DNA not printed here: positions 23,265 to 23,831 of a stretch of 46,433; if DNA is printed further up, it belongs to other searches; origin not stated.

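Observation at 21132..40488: Five secreted proteins within 19 kb share a Cys-capped dockerin-like double EF-hand module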

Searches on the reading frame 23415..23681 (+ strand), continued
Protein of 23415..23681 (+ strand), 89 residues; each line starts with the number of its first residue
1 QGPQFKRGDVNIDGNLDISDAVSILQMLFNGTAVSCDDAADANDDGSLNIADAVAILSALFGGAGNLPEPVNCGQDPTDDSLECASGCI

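Call 43: search_protein_families(library=pfam, proteins=[P0136, P0143, P0149, P0121, P0122, P0129, L037:1678-3606:-, L054:27-1943:-, L062:5454-7037:+, L030:11112-12323:+], max_evalue=0.01)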
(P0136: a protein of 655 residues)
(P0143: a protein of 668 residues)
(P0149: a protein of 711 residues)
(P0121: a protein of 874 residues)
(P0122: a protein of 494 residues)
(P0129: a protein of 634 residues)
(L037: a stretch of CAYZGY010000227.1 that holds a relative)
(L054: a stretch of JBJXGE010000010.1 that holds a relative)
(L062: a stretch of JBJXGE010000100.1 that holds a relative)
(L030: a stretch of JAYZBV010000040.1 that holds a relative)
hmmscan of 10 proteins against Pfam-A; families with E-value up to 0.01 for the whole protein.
P0136 (655 aa): 4 families
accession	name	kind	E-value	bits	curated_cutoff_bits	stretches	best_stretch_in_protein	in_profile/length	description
PF00404.24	Dockerin_1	-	1.3e-13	51.4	22.9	2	308-353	2-48/57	Dockerin type I domain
PF13499.12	EF-hand_7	-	4.9e-05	24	30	0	27-69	12-59/67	EF-hand domain pair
PF00963.24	Cohesin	-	0.0012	19.5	24.1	1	401-461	3-68/139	Cohesin domain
PF13202.12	EF-hand_5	-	0.0021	17.9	25.9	0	22-36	3-18/25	EF hand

P0143 (668 aa): 3 families
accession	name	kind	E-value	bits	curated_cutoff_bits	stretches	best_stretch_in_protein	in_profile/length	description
PF00404.24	Dockerin_1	-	1.8e-16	60.5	22.9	3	322-375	2-56/57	Dockerin type I domain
PF00963.24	Cohesin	-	5.9e-08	33.5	24.1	1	416-465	3-54/139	Cohesin domain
PF13499.12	EF-hand_7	-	2.8e-05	24.8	30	0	352-404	8-62/67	EF-hand domain pair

P0149 (711 aa): 2 families
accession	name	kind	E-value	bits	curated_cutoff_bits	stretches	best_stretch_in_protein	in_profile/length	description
PF00404.24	Dockerin_1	-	2.7e-15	56.7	22.9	1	625-676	2-54/57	Dockerin type I domain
PF13499.12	EF-hand_7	-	0.00034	21.3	30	0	626-670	12-61/67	EF-hand domain pair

P0121 (874 aa): 6 families
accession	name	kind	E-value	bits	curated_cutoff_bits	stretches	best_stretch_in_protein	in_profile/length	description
PF00404.24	Dockerin_1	-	4.9e-44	148.8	22.9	6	7-59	2-55/57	Dockerin type I domain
PF13499.12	EF-hand_7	-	1.6e-19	70.5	30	0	516-566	7-63/67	EF-hand domain pair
PF13202.12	EF-hand_5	-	4.3e-12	45.3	25.9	0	516-536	3-24/25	EF hand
PF18884.5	TSP3_bac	-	4.9e-10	39.5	25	1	628-649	1-22/22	Bacterial TSP3 repeat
PF00036.39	EF-hand_1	-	5.3e-05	22.9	25.4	0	516-536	5-25/29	EF hand domain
PF13405.12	EF-hand_6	-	0.00051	20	25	0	516-536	5-25/30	EF-hand domain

P0122 (494 aa): 3 families
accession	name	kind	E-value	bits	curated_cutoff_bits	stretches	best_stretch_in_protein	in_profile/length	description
PF00404.24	Dockerin_1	-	2.8e-28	98.3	22.9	3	52-106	2-56/57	Dockerin type I domain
PF13499.12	EF-hand_7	-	2e-12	47.7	30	0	307-355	7-61/67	EF-hand domain pair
PF13202.12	EF-hand_5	-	7.6e-05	22.4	25.9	0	46-63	2-19/25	EF hand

P0129 (634 aa): 4 families
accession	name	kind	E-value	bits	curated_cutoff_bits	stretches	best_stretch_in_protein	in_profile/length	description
PF00404.24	Dockerin_1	-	8.9e-18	64.7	22.9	2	306-360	2-57/57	Dockerin type I domain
PF13499.12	EF-hand_7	-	3.2e-08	34.2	30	0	335-359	7-31/67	EF-hand domain pair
PF13202.12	EF-hand_5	-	0.00078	19.3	25.9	0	335-349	4-18/25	EF hand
PF13405.12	EF-hand_6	-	0.0071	16.4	25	0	335-357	5-27/30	EF-hand domain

L037:1678-3606:- (643 aa): 1 family
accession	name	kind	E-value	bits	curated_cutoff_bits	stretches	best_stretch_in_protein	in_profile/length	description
PF00404.24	Dockerin_1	-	0.0013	19.4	22.9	0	303-359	2-53/57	Dockerin type I domain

L054:27-1943:- (639 aa): 1 family
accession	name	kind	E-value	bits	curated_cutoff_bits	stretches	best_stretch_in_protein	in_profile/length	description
PF00404.24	Dockerin_1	-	7.3e-11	42.5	22.9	1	246-298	2-54/57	Dockerin type I domain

L062:5454-7037:+ (528 aa): 0 families

L030:11112-12323:+ (404 aa): 1 family
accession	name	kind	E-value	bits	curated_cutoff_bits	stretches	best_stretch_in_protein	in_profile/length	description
PF00963.24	Cohesin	-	1.5e-05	25.6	24.1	1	170-264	5-102/139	Cohesin domain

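Call 65: find_related_loci(query=A5, collection=metagenome_contigs, flank=10000)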
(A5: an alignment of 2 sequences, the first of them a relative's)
Query A5 (630 aa) in metagenome_contigs; peptide patterns used: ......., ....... (x = any residue, [..] = any of these).
599 stretches matched a pattern (row limit reached: there are more); 13 encode a relative of the query (tblastn E <= 1e-3); 13 distinct loci.
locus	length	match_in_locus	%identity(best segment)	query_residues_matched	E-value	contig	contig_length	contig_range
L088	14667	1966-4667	87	1-630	0e+0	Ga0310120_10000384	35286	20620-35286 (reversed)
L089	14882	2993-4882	84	1-630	0e+0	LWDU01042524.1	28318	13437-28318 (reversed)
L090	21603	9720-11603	84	3-630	0e+0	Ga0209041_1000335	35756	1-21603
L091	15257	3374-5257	85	3-630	0e+0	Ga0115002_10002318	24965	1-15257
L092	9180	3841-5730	75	2-630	0e+0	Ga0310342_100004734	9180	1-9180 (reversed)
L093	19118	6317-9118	73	6-630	0e+0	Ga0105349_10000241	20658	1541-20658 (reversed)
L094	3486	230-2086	75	13-630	0e+0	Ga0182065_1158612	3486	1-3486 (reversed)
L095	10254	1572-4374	75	15-630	0e+0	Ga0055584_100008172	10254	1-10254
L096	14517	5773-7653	67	10-630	0e+0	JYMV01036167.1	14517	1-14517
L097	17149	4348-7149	75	15-630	0e+0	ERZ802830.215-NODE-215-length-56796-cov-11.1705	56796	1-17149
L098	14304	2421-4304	84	3-630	0e+0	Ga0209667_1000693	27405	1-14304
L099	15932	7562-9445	84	3-630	0e+0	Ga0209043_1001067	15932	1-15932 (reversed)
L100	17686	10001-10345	31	508-607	3e-7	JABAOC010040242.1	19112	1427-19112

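Call 68: find_homologous_proteins(query=L083:7251-9077:+, max_evalue=1e-20)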
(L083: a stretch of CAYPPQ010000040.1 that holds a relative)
Query L083:7251-9077:+ (609 aa): 195 proteins with E <= 1e-20 among 8000 candidates; the best 120 are listed.
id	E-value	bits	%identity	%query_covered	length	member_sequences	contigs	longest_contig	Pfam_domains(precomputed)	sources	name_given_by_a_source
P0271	0.0e+0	1312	99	100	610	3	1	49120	-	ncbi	-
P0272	0.0e+0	1162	87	100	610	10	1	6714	-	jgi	-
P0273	0.0e+0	1159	86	100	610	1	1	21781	-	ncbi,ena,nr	ncbi:MAG: hypothetical protein OSB09_06455 [Planctomycetota bacterium]|nr:hypothetical protein [Plan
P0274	0.0e+0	1154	86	100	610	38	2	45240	-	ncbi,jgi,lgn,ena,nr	ncbi:MAG: hypothetical protein DSY81_08760 [Bacillota bacterium]|nr:MAG: hypothetical protein DSY92_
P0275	0.0e+0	1148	86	100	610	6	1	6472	-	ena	-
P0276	0.0e+0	1145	86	100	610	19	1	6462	-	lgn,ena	-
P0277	0.0e+0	1144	86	100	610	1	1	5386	-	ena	-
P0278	0.0e+0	1143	85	100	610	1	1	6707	-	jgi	-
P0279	0.0e+0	1141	85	100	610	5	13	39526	-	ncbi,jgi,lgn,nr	ncbi:MAG TPA: hypothetical protein EYQ08_02810 [Planctomycetes bacterium]|nr:hypothetical protein [P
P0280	0.0e+0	1136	85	100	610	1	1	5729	-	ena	-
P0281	0.0e+0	1060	78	100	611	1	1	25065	-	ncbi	ncbi:MAG: hypothetical protein AAEJ04_02795 [Planctomycetota bacterium]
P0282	0.0e+0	1059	79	100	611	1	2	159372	-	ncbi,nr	ncbi:MAG: hypothetical protein VX764_07960 [Planctomycetota bacterium]|nr:hypothetical protein [Plan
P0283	0.0e+0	1055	78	100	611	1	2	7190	-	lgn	-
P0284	0.0e+0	1052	78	100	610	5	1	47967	-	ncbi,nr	ncbi:MAG: hypothetical protein VX404_04040 [Planctomycetota bacterium]|nr:hypothetical protein [Plan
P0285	0.0e+0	1047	78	100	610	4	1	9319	-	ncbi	ncbi:MAG: hypothetical protein AAEJ65_09870 [Planctomycetota bacterium]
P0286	0.0e+0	1041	77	100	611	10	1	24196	-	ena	-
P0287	7.2e-297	1004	76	100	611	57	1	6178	-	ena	-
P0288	2.8e-293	992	75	100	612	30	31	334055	-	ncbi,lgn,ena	-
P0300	2.1e-192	659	52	99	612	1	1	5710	PF00404.25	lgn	-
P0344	3.6e-163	562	49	97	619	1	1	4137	PF00404.25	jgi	jgi:hypothetical protein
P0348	1.0e-162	561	52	93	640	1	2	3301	PF00404.25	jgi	jgi:hypothetical protein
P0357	5.1e-161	555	47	95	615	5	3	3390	PF00404.25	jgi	-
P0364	3.4e-158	546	49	99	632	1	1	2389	PF00404.25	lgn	-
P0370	1.6e-155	537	51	95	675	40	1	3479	PF00404.25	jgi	jgi:hypothetical protein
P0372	5.5e-155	535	54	83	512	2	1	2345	PF00404.25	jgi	jgi:hypothetical protein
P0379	2.2e-154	533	49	94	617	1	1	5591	PF00404.25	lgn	-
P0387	3.0e-152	526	47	95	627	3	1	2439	PF00404.25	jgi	jgi:hypothetical protein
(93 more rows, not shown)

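Call 69: find_encoding_contigs(protein=P0288, flank=10000, max_places=10)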
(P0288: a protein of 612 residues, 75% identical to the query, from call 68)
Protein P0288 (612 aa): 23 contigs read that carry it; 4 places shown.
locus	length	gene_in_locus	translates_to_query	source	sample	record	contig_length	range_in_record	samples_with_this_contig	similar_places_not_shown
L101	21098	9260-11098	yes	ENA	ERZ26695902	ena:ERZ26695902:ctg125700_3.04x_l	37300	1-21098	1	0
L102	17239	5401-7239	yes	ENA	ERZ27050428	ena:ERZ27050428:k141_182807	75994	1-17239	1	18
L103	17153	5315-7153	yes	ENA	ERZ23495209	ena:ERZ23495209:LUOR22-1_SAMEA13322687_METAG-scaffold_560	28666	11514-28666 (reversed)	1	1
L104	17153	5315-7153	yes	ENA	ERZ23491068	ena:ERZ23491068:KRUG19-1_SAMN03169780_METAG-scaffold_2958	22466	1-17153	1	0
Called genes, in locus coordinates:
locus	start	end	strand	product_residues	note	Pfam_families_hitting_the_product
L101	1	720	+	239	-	?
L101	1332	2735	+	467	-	-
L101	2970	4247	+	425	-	-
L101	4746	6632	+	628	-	-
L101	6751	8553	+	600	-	-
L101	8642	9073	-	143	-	-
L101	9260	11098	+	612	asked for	-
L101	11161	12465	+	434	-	-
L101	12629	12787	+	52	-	-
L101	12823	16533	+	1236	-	PF13205:Big_5, PF13517:FG-GAP_3 (weak)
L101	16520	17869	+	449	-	PF01833:TIG, PF00404:Dockerin_1 (faint)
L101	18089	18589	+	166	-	-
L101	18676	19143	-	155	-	-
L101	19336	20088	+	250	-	PF00149:Metallophos, PF12850:Metallophos_2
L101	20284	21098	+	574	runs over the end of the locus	PF14849:YidC_periplas, PF02096:60KD_IMP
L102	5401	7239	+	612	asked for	-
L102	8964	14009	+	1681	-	PF13205:Big_5, PF13517:FG-GAP_3 (weak), PF00404:Dockerin_1 (faint), PF01833:TIG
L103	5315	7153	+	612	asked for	-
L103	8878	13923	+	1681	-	PF13205:Big_5, PF13517:FG-GAP_3 (weak), PF00404:Dockerin_1 (faint), PF01833:TIG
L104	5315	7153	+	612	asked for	-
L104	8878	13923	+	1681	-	PF13205:Big_5, PF13517:FG-GAP_3 (weak), PF00404:Dockerin_1 (faint), PF01833:TIG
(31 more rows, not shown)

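Call 71: find_encoding_contigs(protein=P0287, flank=10000, max_places=10)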
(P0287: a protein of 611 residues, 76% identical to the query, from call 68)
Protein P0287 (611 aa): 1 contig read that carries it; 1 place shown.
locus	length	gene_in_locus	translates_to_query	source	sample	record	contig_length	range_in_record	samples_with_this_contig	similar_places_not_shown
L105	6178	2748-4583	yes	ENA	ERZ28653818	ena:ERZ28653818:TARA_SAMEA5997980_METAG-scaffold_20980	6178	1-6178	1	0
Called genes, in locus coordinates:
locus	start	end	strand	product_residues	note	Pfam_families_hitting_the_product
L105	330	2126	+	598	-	-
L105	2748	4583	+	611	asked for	-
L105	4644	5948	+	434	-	-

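Call 72: find_encoding_contigs(protein=P0283, flank=10000, max_places=10)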
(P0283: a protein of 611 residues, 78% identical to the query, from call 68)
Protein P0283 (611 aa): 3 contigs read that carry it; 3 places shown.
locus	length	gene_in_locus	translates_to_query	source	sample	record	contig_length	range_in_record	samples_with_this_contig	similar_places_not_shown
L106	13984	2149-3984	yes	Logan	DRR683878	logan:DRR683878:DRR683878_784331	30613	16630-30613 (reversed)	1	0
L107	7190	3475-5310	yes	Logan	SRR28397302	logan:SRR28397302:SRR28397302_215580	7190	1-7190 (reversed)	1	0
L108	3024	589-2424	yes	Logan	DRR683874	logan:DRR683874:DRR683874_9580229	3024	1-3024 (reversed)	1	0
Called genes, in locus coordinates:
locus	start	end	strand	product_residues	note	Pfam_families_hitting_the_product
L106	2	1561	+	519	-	?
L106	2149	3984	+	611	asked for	-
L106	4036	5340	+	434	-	-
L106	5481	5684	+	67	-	-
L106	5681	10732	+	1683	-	PF13205:Big_5, PF00404:Dockerin_1 (faint), PF13517:FG-GAP_3 (weak), PF01833:TIG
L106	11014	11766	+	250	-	PF00149:Metallophos, PF12850:Metallophos_2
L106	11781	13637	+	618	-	PF14849:YidC_periplas, PF02096:60KD_IMP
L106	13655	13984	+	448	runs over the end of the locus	PF10396:TrmE_N, PF12631:MnmE_helical, PF01926:MMR_HSR1, PF02421:FeoB_N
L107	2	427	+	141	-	?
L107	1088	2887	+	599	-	-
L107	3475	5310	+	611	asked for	-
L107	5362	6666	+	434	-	-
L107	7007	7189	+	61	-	?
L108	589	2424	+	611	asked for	-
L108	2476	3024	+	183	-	?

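Call 73: find_encoding_contigs(protein=P0286, flank=10000, max_places=10)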
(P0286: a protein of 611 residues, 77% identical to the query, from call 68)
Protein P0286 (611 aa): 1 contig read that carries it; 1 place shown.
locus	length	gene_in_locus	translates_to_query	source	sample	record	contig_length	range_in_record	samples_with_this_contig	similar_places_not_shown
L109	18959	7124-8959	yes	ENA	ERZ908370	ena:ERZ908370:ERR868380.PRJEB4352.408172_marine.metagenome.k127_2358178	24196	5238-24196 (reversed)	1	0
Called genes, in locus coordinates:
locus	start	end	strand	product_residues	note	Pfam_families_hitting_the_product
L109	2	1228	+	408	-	?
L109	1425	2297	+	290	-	PF00404:Dockerin_1 (weak)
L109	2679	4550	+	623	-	-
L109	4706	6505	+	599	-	-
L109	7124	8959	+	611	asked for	-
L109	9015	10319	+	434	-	-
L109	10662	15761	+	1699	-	PF13205:Big_5, PF13517:FG-GAP_3 (weak), PF00404:Dockerin_1 (faint), PF01833:TIG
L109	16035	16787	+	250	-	PF00149:Metallophos, PF12850:Metallophos_2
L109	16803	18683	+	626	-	PF14849:YidC_periplas, PF02096:60KD_IMP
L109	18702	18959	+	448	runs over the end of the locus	PF10396:TrmE_N, PF12631:MnmE_helical, PF00350:Dynamin_N (faint), PF01926:MMR_HSR1, PF02421:FeoB_N, PF04548:AIG1 (weak)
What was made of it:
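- Tried and rejected: The metagenome scan (call 65) and four look-ups (calls 69, 71-73) returned arrays from other samples.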

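Call 86: search_protein_families(library=ncbifam, proteins=[P0271, P0143, L030:11112-12323:+], max_evalue=0.1)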
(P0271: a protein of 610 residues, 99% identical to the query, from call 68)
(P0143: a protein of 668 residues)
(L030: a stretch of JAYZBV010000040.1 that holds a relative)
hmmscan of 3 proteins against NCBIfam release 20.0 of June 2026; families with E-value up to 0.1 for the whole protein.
P0271 (610 aa): 0 families

P0143 (668 aa): 2 families
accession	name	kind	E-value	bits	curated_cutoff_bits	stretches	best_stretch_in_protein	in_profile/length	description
NF049990.1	CellobisidaseCelK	equivalog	4.3e-11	41.7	1700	2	309-374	817-881/889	cellulose 1,4-beta-cellobiosidase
NF058595.1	invert_tail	domain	0.051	13.9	37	0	236-250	83-97/113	lipo-invert putative C-terminal anchoring domain-containing protein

L030:11112-12323:+ (404 aa): 2 families
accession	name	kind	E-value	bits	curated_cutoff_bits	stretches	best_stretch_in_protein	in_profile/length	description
NF049990.1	CellobisidaseCelK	equivalog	0.00018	19.8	1700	1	313-367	824-877/889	cellulose 1,4-beta-cellobiosidase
NF045500.1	Omp28_seleno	equivalog_domain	0.0022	17.4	200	0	318-367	321-370/377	Omp28-related selenoprotein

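Call 93: predict_structure(alignment_id=A7)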
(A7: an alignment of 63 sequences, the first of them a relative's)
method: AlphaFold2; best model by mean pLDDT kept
length: 610 residues; sequences in the alignment: 63
mean_pLDDT: 85.7   pTM: 0.49
mean pLDDT of the five models: 85.7, 83.1, 82.8, 79.1, 78.6
residues with pLDDT >= 90: 325; 70-90: 202; 50-70: 67; < 50: 16
segments of 3 or more residues with pLDDT < 50: 1-3, 21-24, 604-610
pLDDT, mean of each block of 10 residues (from residue 1): 52 61 64 93 95 92 94 93 86 93 66 87 95 91 93 92 90 95 92 95 95 94 97 96 92 95 71 94 96 93 95 92 91 94 83 87 83 94 92 91 92 90 84 92 66 93 90 85 88 90 88 79 73 84 84 66 83 86 72 59 44
secondary structure, 60 per line:
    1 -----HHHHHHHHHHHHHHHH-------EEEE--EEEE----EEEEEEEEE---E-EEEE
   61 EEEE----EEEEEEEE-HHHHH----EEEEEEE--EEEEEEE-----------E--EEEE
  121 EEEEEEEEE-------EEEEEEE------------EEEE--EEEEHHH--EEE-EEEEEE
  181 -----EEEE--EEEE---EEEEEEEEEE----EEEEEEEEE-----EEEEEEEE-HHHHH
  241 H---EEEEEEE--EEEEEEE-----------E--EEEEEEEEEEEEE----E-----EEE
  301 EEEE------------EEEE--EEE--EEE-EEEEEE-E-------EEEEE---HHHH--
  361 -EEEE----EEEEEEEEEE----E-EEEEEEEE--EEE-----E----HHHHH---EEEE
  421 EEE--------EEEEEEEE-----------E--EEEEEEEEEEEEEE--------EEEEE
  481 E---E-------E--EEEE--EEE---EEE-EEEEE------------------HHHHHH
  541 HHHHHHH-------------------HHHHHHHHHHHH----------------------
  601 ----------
elements in order: H6-21 E29-32 E35-38 E43-51 E57-64 E69-76 H78-82 E87-93 E96-102 E117-129 E137-143 E156-159 E162-165 E171-173 E175-180 E186-189 E192-195 E199-208 E213-221 E227-234 H236-241 E245-251 E254-260 E275-287 E298-304 E317-320 E323-325 E328-330 E332-337 E347-351 H355-358 E362-365 E370-379 E386-393 E396-398 H409-413 E417-423 E432-439 E454-467 E476-481 E496-499 E502-504 E508-510 E512-516 H535-547 H567-578

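Call 95: fold_search(model_id=the predicted structure, library=pdb)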
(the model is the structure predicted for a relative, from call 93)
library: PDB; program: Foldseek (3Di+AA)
matches with E <= 10: 1986; with E <= 0.001: 304
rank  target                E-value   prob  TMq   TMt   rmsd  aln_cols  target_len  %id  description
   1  8t2v_A                1.7e-11  1.00  0.18  0.13  19.4       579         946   10  Cryo-EM Structures of Full-length Integrin alphaIIbbeta3 in Native Lipids (released 2023-07-26)
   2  4fl4_C                9.3e-11  1.00  0.22  0.39  19.2       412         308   11  Scaffoldin conformation and dynamics revealed by a ternary complex from the Clostridium thermocellum cellulosome (released 2012-06-27)
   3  8xen_A                9.3e-11  1.00  0.19  0.15  16.6       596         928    9  Cryo-EM structure of integrin ITGAV/ITGB3 complex, conformation 4 (released 2024-12-18)
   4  7l0o_A                9.8e-11  1.00  0.19  0.23  16.1       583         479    9  Streptococcus gordonii C123 Domain(s)-Structural and Functional Analysis (released 2021-09-08)
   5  3lso_A                1.1e-10  1.00  0.16  0.21  22.0       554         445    8  Crystal structure of Putative membrane anchored protein from Corynebacterium diphtheriae (released 2010-02-23)
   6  3l8q_C                1.4e-10  1.00  0.20  0.34  24.1       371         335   13  Structure analysis of the type II cohesin dyad from the adaptor ScaA scaffoldin of Acetivibrio cellulolyticus (released 2010-05-05)
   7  3l8q_D                1.4e-10  1.00  0.20  0.34  22.6       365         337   12  Structure analysis of the type II cohesin dyad from the adaptor ScaA scaffoldin of Acetivibrio cellulolyticus (released 2010-05-05)
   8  3l8q_A                3.4e-10  1.00  0.20  0.34  22.5       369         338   11  Structure analysis of the type II cohesin dyad from the adaptor ScaA scaffoldin of Acetivibrio cellulolyticus (released 2010-05-05)
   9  4fl4_I                4.9e-10  1.00  0.21  0.38  19.8       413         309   12  Scaffoldin conformation and dynamics revealed by a ternary complex from the Clostridium thermocellum cellulosome (released 2012-06-27)
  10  3l8q_B                4.9e-10  1.00  0.20  0.34  24.6       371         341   13  Structure analysis of the type II cohesin dyad from the adaptor ScaA scaffoldin of Acetivibrio cellulolyticus (released 2010-05-05)
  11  3kcp_A                5.2e-10  1.00  0.20  0.38  18.4       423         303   12  Crystal structure of interacting Clostridium thermocellum multimodular components (released 2010-02-09)
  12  6avu_A                6.4e-10  1.00  0.17  0.13  16.8       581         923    9  Human alpha-V beta-3 Integrin (open conformation) in complex with the therapeutic antibody LM609 (released 2017-11-01)
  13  1jv2_A                7.5e-10  1.00  0.19  0.14  19.2       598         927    9  CRYSTAL STRUCTURE OF THE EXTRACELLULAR SEGMENT OF INTEGRIN ALPHAVBETA3 (released 2001-10-17)
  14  4g1m_A                1.3e-09  1.00  0.17  0.12  19.0       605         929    8  Re-refinement of alpha V beta 3 structure (released 2012-12-12)
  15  4mmx_A                1.6e-09  1.00  0.17  0.12  20.1       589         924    9  Integrin AlphaVBeta3 ectodomain bound to the tenth domain of Fibronectin (released 2014-03-26)
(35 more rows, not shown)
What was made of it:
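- On Cohesin (Pfam PF00963), for the proposed partner domains in relatives: The AF2 model of P0271 matches single cohesins at TM 0.75-0.84 (calls 93, 95).
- The AF2 model of the protein with three cohesins and a dockerin (P0271, pLDDT 85.7) matches single cohesins at TM 0.75-0.84 and rmsd 2.4-3.5 A (calls 93, 95).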
